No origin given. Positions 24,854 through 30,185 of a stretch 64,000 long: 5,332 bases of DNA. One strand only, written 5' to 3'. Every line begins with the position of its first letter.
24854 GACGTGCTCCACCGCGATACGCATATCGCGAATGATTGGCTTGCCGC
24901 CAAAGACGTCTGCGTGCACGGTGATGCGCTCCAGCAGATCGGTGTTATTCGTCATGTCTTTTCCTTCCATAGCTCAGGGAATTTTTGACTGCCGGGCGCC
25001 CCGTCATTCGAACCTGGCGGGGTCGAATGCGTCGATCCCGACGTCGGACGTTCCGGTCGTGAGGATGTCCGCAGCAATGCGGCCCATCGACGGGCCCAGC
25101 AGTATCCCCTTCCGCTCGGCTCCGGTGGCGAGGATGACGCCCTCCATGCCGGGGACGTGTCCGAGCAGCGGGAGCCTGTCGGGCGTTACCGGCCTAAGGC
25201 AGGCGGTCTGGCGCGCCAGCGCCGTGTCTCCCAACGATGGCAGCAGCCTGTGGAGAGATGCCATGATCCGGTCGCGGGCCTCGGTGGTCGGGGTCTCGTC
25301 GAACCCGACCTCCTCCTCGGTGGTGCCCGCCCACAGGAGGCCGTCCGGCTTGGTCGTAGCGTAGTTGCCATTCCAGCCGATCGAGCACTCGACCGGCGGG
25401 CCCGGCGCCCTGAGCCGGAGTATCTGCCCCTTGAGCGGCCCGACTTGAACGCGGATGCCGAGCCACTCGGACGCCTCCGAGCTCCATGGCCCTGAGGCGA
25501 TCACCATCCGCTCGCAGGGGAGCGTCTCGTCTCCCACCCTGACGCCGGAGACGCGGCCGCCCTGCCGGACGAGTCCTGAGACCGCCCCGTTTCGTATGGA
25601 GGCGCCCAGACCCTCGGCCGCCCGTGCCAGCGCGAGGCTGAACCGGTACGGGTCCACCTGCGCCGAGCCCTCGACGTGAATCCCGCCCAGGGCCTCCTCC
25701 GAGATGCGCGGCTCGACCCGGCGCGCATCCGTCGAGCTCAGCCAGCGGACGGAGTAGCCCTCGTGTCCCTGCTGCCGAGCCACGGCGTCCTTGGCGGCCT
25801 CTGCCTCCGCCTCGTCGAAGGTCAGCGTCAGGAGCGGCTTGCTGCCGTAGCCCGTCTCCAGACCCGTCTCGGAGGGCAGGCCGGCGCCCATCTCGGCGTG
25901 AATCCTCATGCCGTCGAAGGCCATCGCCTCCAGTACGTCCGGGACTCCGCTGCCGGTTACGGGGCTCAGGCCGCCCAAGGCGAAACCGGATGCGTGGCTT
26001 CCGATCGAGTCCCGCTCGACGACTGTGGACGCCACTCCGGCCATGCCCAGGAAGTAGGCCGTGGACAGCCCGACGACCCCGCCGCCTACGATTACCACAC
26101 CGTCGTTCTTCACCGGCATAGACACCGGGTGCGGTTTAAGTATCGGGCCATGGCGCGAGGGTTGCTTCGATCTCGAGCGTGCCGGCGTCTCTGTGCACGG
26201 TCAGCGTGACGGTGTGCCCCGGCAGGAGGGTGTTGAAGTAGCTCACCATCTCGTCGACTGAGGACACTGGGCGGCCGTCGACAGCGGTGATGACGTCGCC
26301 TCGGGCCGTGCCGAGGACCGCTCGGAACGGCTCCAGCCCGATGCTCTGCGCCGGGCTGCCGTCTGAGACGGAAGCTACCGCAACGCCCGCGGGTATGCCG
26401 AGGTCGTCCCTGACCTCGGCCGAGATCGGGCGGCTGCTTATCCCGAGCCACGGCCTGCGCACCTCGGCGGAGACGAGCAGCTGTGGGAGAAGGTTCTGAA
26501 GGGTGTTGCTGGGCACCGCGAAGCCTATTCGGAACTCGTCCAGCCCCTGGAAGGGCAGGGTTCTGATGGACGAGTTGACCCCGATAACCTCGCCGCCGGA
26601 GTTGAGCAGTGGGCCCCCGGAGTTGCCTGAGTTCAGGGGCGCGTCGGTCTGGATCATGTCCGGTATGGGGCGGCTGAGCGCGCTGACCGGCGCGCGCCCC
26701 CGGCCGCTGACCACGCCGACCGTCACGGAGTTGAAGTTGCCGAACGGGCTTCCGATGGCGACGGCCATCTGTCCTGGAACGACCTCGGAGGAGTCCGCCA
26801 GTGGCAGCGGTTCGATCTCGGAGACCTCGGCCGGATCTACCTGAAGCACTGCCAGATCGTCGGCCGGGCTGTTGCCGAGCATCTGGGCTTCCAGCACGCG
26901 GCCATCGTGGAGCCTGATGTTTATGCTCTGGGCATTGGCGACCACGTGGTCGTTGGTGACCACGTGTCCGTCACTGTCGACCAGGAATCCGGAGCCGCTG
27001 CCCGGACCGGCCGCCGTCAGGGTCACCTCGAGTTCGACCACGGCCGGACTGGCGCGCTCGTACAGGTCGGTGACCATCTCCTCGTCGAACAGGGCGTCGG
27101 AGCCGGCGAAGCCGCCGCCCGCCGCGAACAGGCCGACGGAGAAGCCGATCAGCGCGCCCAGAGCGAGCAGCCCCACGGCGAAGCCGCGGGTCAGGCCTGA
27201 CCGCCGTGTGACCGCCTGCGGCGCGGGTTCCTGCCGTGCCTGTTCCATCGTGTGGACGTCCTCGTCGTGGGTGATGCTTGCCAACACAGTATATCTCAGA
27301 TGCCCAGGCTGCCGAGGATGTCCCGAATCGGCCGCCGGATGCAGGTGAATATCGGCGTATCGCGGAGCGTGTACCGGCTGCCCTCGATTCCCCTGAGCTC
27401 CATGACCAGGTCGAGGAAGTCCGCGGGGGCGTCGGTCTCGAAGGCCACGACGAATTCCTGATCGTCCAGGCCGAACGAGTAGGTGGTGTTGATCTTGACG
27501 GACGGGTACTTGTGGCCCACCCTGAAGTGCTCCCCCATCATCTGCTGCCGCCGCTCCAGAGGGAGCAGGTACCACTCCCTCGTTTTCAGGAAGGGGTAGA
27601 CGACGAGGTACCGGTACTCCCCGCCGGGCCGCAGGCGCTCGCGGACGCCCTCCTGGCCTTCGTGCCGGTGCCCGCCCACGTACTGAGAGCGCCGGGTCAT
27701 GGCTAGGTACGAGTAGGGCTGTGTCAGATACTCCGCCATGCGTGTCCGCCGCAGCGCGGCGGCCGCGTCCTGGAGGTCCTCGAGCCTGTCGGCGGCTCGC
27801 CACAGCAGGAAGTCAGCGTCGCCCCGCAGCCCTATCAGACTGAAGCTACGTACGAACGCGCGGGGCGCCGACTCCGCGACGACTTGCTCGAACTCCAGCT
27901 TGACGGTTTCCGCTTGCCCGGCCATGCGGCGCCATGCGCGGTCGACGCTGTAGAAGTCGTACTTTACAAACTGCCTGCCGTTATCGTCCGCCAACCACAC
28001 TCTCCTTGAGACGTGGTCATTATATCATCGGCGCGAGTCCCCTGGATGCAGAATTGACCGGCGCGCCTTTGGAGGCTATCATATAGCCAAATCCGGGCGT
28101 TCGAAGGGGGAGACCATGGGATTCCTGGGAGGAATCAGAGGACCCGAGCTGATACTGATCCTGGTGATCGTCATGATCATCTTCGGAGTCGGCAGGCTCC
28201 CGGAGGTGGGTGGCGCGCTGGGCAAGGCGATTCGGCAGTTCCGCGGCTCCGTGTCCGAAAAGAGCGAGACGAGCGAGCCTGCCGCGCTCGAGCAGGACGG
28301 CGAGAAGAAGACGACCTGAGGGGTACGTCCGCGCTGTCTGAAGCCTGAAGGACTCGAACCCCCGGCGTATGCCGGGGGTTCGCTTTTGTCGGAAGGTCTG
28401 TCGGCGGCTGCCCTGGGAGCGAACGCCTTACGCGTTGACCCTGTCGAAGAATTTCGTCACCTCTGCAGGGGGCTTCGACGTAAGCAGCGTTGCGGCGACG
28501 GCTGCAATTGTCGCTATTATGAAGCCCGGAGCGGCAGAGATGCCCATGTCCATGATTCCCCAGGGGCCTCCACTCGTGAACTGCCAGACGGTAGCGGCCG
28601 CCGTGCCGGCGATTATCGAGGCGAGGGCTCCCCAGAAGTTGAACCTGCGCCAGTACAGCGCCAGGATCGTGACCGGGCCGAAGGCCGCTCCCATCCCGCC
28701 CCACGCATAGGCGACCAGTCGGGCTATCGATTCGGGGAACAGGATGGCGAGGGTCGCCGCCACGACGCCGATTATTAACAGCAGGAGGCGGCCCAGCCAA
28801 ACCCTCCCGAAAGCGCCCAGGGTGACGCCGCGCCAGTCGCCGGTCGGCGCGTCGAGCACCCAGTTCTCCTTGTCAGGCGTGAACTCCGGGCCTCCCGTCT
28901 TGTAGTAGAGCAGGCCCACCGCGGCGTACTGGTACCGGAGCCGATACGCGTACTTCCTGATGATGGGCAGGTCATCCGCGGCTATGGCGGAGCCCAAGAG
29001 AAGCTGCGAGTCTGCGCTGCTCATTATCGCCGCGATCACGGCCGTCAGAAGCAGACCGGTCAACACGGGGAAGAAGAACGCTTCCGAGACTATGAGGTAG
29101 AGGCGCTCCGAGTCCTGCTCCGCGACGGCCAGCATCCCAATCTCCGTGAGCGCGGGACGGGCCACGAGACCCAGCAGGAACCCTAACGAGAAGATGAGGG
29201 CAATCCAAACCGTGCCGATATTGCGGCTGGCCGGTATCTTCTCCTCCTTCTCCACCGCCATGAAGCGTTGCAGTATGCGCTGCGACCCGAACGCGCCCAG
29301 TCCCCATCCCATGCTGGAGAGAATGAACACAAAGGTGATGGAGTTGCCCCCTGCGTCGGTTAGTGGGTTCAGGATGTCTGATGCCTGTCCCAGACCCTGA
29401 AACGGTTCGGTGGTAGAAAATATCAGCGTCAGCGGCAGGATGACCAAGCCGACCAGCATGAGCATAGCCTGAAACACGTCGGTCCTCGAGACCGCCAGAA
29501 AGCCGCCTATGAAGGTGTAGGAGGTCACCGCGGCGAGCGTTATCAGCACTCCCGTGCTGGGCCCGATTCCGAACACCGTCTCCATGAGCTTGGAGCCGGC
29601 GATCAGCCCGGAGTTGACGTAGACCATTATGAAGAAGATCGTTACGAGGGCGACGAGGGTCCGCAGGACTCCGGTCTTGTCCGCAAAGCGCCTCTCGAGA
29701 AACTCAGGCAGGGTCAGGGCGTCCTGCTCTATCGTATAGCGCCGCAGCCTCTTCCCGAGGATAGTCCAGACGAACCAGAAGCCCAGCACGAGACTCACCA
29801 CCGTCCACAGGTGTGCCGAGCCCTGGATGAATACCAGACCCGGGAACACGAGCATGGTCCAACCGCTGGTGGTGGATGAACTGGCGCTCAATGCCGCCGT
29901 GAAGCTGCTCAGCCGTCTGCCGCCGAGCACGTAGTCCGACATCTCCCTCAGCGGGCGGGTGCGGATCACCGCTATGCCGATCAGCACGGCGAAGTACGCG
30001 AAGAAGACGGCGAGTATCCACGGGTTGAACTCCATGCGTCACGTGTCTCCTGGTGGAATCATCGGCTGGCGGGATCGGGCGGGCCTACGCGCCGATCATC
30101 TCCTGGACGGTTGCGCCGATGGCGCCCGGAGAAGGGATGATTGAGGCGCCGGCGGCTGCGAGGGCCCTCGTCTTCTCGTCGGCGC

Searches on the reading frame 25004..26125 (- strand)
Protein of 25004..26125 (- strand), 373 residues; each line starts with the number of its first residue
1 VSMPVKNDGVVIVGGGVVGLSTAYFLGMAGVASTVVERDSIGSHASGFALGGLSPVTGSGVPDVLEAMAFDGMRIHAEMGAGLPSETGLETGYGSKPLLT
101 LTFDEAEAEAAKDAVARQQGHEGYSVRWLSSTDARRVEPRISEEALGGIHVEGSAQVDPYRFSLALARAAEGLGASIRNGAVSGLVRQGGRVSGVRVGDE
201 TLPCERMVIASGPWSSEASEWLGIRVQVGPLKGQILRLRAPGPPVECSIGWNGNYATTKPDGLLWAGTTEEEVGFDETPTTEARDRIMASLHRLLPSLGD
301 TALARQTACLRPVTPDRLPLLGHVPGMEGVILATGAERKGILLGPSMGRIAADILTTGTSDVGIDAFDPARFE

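Call 49: search_protein_families(library=pfam, proteins=[window:25004-26125:-], max_evalue=0.00001)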
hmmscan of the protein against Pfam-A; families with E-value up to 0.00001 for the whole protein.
window:25004-26125:- (373 aa): 1 family
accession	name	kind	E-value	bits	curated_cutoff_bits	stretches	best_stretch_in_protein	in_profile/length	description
PF01266.30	DAO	-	3.4e-65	221.3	27.9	1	10-353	2-352/353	FAD dependent oxidoreductase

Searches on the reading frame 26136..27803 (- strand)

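Call 49: search_protein_families(library=pfam, proteins=[window:26136-27803:-], max_evalue=0.00001)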
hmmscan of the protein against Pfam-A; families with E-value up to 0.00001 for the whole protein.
window:26136-27803:- (555 aa): 4 families
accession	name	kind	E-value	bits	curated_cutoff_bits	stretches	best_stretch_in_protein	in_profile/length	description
PF13365.12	Trypsin_2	-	5.7e-34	118.4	27.6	1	270-409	1-144/144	Trypsin-like peptidase domain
PF00089.32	Trypsin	-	2.8e-16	60.4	20.6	1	270-417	27-199/220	Trypsin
PF13180.12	PDZ_2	-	2.9e-13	50.3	27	1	453-548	3-79/80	PDZ domain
PF17820.7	PDZ_6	-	8.7e-06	25.8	27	0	476-537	2-53/54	PDZ domain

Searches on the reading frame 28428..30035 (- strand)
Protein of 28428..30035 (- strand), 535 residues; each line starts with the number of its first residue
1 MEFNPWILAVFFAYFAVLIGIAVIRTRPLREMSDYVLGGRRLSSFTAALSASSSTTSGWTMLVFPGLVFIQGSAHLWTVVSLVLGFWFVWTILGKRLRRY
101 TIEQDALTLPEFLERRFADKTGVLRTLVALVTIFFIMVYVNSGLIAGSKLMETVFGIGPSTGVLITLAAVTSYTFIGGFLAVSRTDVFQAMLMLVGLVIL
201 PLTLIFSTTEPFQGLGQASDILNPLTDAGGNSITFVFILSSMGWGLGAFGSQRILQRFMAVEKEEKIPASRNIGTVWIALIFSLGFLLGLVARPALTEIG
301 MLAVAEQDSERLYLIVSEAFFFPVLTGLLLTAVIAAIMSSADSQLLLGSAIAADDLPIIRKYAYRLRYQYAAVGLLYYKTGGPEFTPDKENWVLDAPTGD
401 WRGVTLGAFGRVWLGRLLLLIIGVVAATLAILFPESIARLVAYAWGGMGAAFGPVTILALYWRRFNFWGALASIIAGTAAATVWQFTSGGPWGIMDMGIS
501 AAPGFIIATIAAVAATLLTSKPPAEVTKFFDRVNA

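Call 49: search_protein_families(library=pfam, proteins=[window:28428-30035:-], max_evalue=0.00001)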
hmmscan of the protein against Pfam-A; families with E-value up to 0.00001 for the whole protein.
window:28428-30035:- (535 aa): 1 family
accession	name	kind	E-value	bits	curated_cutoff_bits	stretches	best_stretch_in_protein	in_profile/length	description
PF00474.23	SSF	-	1.9e-69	235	22.8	2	35-356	1-324/406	Sodium:solute symporter family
